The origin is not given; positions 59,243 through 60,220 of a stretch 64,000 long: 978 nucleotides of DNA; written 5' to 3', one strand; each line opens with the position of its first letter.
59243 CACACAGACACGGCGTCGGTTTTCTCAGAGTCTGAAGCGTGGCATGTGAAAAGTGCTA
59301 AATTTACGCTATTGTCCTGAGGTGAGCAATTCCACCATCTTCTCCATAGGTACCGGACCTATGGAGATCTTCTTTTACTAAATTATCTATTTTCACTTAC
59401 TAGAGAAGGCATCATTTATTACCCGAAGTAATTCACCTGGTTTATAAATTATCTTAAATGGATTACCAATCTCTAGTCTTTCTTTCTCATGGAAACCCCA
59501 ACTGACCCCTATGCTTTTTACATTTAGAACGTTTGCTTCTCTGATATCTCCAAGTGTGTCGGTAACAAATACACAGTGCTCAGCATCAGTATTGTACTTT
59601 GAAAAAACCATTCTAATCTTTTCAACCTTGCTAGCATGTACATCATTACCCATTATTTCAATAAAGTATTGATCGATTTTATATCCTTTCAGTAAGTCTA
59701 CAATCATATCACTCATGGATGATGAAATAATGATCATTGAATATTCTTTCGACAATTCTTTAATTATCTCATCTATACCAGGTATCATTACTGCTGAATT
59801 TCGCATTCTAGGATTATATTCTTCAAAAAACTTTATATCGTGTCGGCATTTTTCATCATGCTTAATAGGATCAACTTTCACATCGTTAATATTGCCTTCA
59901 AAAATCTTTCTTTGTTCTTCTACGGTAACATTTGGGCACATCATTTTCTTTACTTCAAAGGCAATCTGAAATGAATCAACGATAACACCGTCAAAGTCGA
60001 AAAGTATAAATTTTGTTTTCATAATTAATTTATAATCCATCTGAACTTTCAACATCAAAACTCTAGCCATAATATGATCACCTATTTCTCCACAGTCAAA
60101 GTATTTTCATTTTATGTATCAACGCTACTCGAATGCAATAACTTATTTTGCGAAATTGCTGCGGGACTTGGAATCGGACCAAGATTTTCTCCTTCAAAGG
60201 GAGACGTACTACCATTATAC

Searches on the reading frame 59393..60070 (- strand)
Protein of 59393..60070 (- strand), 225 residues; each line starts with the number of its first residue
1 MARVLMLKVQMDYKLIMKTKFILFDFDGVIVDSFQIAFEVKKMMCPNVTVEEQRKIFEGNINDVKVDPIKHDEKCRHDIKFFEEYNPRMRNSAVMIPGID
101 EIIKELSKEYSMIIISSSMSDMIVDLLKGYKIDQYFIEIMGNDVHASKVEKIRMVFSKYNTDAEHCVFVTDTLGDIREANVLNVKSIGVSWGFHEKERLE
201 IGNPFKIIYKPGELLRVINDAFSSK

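Call 12: search_protein_families(library=pfam, proteins=[window:59393-60070:-], max_evalue=0.01)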
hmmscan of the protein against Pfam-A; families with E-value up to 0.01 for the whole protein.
window:59393-60070:- (225 aa): 5 families
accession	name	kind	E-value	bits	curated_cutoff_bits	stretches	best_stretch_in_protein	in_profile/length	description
PF13419.12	HAD_2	-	2.4e-20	73.8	23.8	1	22-189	1-178/178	Haloacid dehalogenase-like hydrolase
PF00702.32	Hydrolase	-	2.3e-06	28.6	26.4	1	20-178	2-186/191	haloacid dehalogenase-like hydrolase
PF12710.13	HAD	-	0.00015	22.7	27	1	81-176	72-185/189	haloacid dehalogenase-like hydrolase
PF13242.12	Hydrolase_like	-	0.00048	20.4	22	1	153-200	11-59/75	HAD-hyrolase-like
PF06888.18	Put_Phosphatase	-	0.0013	18.7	27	1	22-148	3-128/234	Putative Phosphatase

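Call 14: find_encoding_contigs(protein=window:59393-60070:-, flank=3000, max_places=10)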
Protein window:59393-60070:- (225 aa): 15 contigs read that carry it; 2 places shown.
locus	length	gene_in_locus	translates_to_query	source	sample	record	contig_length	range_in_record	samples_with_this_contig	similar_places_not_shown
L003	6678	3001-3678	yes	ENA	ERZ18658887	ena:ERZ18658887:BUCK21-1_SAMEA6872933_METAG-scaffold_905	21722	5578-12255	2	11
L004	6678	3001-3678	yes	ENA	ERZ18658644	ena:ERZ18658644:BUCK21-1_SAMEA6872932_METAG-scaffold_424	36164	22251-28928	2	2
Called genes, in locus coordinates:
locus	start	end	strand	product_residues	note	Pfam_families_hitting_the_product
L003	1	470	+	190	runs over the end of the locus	-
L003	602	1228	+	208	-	PF12917:YfbR-like, PF13023:HD_3, PF01966:HD (weak)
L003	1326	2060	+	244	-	-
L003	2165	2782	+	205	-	-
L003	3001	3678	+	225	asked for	PF00702:Hydrolase (weak), PF13419:HAD_2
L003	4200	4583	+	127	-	PF01219:DAGK_prokar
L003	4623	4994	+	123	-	-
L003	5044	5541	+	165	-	PF20617:DUF6803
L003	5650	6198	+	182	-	PF20221:DUF6580 (weak), PF07155:ECF-ribofla_trS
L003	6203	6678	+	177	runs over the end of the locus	PF01725:Ham1p_like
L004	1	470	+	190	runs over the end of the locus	-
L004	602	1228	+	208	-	PF12917:YfbR-like, PF13023:HD_3, PF01966:HD (weak)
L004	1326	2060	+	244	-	-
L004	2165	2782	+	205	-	-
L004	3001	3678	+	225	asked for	PF00702:Hydrolase (weak), PF13419:HAD_2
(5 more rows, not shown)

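Call 18: find_homologous_proteins(query=window:59393-60070:-, max_evalue=1e-20)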
Query window:59393-60070:- (225 aa): 745 proteins with E <= 1e-20 among 937 candidates; the best 120 are listed.
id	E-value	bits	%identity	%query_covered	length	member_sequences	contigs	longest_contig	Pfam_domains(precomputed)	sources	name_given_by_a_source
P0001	1.5e-76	275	60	92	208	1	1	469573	PF13419.13,PF00702.33,PF06888.19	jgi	jgi:phosphoglycolate phosphatase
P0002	2.1e-76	275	59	92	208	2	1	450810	PF13419.13,PF00702.33,PF12710.14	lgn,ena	-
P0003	1.1e-75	272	62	92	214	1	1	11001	PF13419.13,PF00702.33,PF06888.19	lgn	-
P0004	1.6e-75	272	58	92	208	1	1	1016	PF13419.13,PF00702.33,PF06888.19,PF12710.14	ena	-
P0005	2.8e-73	264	57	92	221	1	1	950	PF13419.13,PF00702.33,PF12710.14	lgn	-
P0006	9.5e-73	263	57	92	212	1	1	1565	PF13419.13,PF00702.33,PF13242.13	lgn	-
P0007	2.9e-72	261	56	93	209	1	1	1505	PF13419.13,PF00702.33,PF13242.13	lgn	-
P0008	3.9e-72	261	54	92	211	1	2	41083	PF13419.13,PF00702.33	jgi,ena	jgi:phosphoglycolate phosphatase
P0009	1.1e-71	259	55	92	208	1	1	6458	PF13419.13,PF06888.19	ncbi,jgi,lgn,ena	ncbi:MAG: HAD-IA family hydrolase [Candidatus Paceibacterota bacterium]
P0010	2.5e-71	258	56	90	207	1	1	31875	PF13419.13,PF00702.33,PF12710.14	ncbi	-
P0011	3.1e-71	258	54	92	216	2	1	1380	PF13419.13,PF00702.33,PF12710.14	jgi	-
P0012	8.2e-71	256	55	92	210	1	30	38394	PF13419.13,PF00702.33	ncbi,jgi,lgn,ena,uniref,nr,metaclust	ncbi:MAG: phosphoglycolate phosphatase, phosphoglycolate phosphatase [Parcubacteria group bacterium 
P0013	1.4e-70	256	57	93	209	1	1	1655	PF13419.13,PF00702.33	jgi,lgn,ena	-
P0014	2.0e-70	255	57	91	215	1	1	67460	PF13419.13,PF00702.33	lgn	-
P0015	2.2e-70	255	55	92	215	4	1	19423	PF13419.13,PF00702.33,PF06888.19,PF12710.14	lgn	-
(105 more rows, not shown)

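Call 31: find_encoding_contigs(protein=P0001, flank=4000, max_places=3)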
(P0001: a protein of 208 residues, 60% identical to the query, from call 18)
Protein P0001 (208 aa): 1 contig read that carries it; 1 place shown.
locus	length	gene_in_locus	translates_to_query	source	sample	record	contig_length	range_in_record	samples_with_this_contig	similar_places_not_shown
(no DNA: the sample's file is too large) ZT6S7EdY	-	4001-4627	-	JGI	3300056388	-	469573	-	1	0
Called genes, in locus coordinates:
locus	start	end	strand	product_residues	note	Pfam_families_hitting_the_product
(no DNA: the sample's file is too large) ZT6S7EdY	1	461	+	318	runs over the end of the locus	PF18075:FtsX_ECD, PF02687:FtsX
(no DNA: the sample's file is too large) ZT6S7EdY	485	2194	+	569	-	PF06418:CTP_synth_N, PF00117:GATase, PF07722:Peptidase_C26 (faint)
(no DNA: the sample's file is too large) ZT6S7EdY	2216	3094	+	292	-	PF00892:EamA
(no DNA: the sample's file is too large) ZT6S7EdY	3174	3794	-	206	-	-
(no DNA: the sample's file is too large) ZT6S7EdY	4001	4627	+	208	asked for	PF00702:Hydrolase (weak), PF06888:Put_Phosphatase (faint), PF13419:HAD_2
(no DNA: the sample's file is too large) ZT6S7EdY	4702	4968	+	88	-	PF02583:Trns_repr_metal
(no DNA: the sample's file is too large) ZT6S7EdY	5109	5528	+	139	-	-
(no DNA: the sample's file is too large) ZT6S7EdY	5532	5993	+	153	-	PF14342:DUF4396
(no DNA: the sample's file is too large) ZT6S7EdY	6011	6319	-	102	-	-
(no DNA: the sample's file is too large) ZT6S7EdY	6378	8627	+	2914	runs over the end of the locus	PF10091:Glycoamylase, PF06165:GH94_b-supersand, PF17167:Glyco_hydro_94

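Call 32: find_encoding_contigs(protein=P0003, flank=4000, max_places=3)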
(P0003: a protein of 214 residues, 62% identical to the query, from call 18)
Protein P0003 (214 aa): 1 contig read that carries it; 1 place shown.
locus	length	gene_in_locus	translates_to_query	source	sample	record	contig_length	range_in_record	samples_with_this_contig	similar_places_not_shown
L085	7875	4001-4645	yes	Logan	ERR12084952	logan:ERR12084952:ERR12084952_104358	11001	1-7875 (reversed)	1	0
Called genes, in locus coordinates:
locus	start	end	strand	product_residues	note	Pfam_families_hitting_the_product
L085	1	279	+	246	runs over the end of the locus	PF06414:Zeta_toxin, PF13671:AAA_33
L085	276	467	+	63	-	-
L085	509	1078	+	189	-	PF13391:HNH_2 (weak)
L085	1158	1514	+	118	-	PF00719:Pyrophosphatase (weak)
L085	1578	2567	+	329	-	PF02661:Fic (faint)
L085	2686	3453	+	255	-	PF01048:PNP_UDP_1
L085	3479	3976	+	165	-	PF01230:HIT (weak)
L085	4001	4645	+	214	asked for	PF00702:Hydrolase (faint), PF06888:Put_Phosphatase (weak), PF13419:HAD_2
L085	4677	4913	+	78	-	PF12674:Zn_ribbon_2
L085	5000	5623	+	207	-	PF03575:Peptidase_S51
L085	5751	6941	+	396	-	PF14257:DUF4349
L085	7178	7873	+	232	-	?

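Call 35: list_cluster_members(proteins=[window:59393-60070:-, window:58488-58871:-, window:58077-58448:-, window:60289-60906:-])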
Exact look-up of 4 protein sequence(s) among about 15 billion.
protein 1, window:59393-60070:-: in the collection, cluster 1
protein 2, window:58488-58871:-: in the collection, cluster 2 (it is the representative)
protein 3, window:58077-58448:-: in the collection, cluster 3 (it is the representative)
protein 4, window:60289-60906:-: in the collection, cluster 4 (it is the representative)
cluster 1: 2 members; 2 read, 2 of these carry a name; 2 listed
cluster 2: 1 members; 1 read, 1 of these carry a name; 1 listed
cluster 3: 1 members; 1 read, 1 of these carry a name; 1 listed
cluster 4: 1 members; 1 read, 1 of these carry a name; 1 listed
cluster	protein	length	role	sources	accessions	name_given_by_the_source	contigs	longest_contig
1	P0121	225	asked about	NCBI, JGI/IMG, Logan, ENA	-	phosphoglycolate phosphatase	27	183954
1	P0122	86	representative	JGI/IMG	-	phosphoglycolate phosphatase-like HAD superfamily hydrolase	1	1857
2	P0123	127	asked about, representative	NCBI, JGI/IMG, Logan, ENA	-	diacylglycerol kinase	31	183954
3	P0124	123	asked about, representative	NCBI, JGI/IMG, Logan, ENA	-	hypothetical protein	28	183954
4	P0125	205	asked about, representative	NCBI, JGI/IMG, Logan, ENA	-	hypothetical protein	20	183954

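Call 84: search_protein_families(library=ncbifam, proteins=[window:59393-60070:-], max_evalue=0.01)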
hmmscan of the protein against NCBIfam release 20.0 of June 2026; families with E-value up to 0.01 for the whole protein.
window:59393-60070:- (225 aa): 21 families
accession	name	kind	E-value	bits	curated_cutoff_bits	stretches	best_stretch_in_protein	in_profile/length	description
NF009695.0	PRK13222.1-2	equivalog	4.5e-17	62.3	225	1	16-218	3-222/226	phosphoglycolate phosphatase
NF009804.0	PRK13288.1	equivalog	1.3e-15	57.5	218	1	17-220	1-212/215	pyrophosphatase PpaX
NF009697.0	PRK13222.1-4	equivalog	6e-13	48.7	327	1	18-221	6-225/232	phosphoglycolate phosphatase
NF009698.0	PRK13223.1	equivalog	1.7e-11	43.8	466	1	20-209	14-220/272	phosphoglycolate phosphatase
NF009694.0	PRK13222.1-1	equivalog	1.2e-10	41.1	415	1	66-217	82-238/252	phosphoglycolate phosphatase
TIGR01454.1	AHBA_synth_RP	hypoth_equivalog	1.1e-08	35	246.65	1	22-218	1-203/205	AHBA synthesis associated protein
TIGR01488.1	HAD-SF-IB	subfamily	5.2e-08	33.1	45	1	22-143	2-119/177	HAD-IB family phosphatase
TIGR01449.2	PGP_bact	equivalog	1.9e-07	30.8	180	1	78-200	69-195/213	phosphoglycolate phosphatase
TIGR01990.1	bPGM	equivalog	2e-06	27.9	189.4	1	21-190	3-187/187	beta-phosphoglucomutase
NF009699.0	PRK13225.1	equivalog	2.2e-06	27.4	368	1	95-219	143-268/273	phosphoglycolate phosphatase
TIGR01489.1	DKMTPPase-SF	subfamily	1.7e-05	25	81.55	1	21-147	3-126/188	MtnX-like HAD-IB family phosphatase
TIGR02009.1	PGMB-YQAB-SF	subfamily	1.8e-05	25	153.35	1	22-176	4-173/186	beta-phosphoglucomutase family hydrolase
TIGR01549.1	HAD-SF-IA-v1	subfamily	3.7e-05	24.2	23.3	1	22-180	2-146/149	HAD-IA family hydrolase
TIGR02254.1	YjjG_YfnB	equivalog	5.1e-05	22.9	159.9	1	79-185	82-192/223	YjjG family noncanonical pyrimidine nucleotidase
TIGR01509.1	HAD-SF-IA-v3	subfamily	0.00011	22.4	29.4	0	22-189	2-154/154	HAD-IA family hydrolase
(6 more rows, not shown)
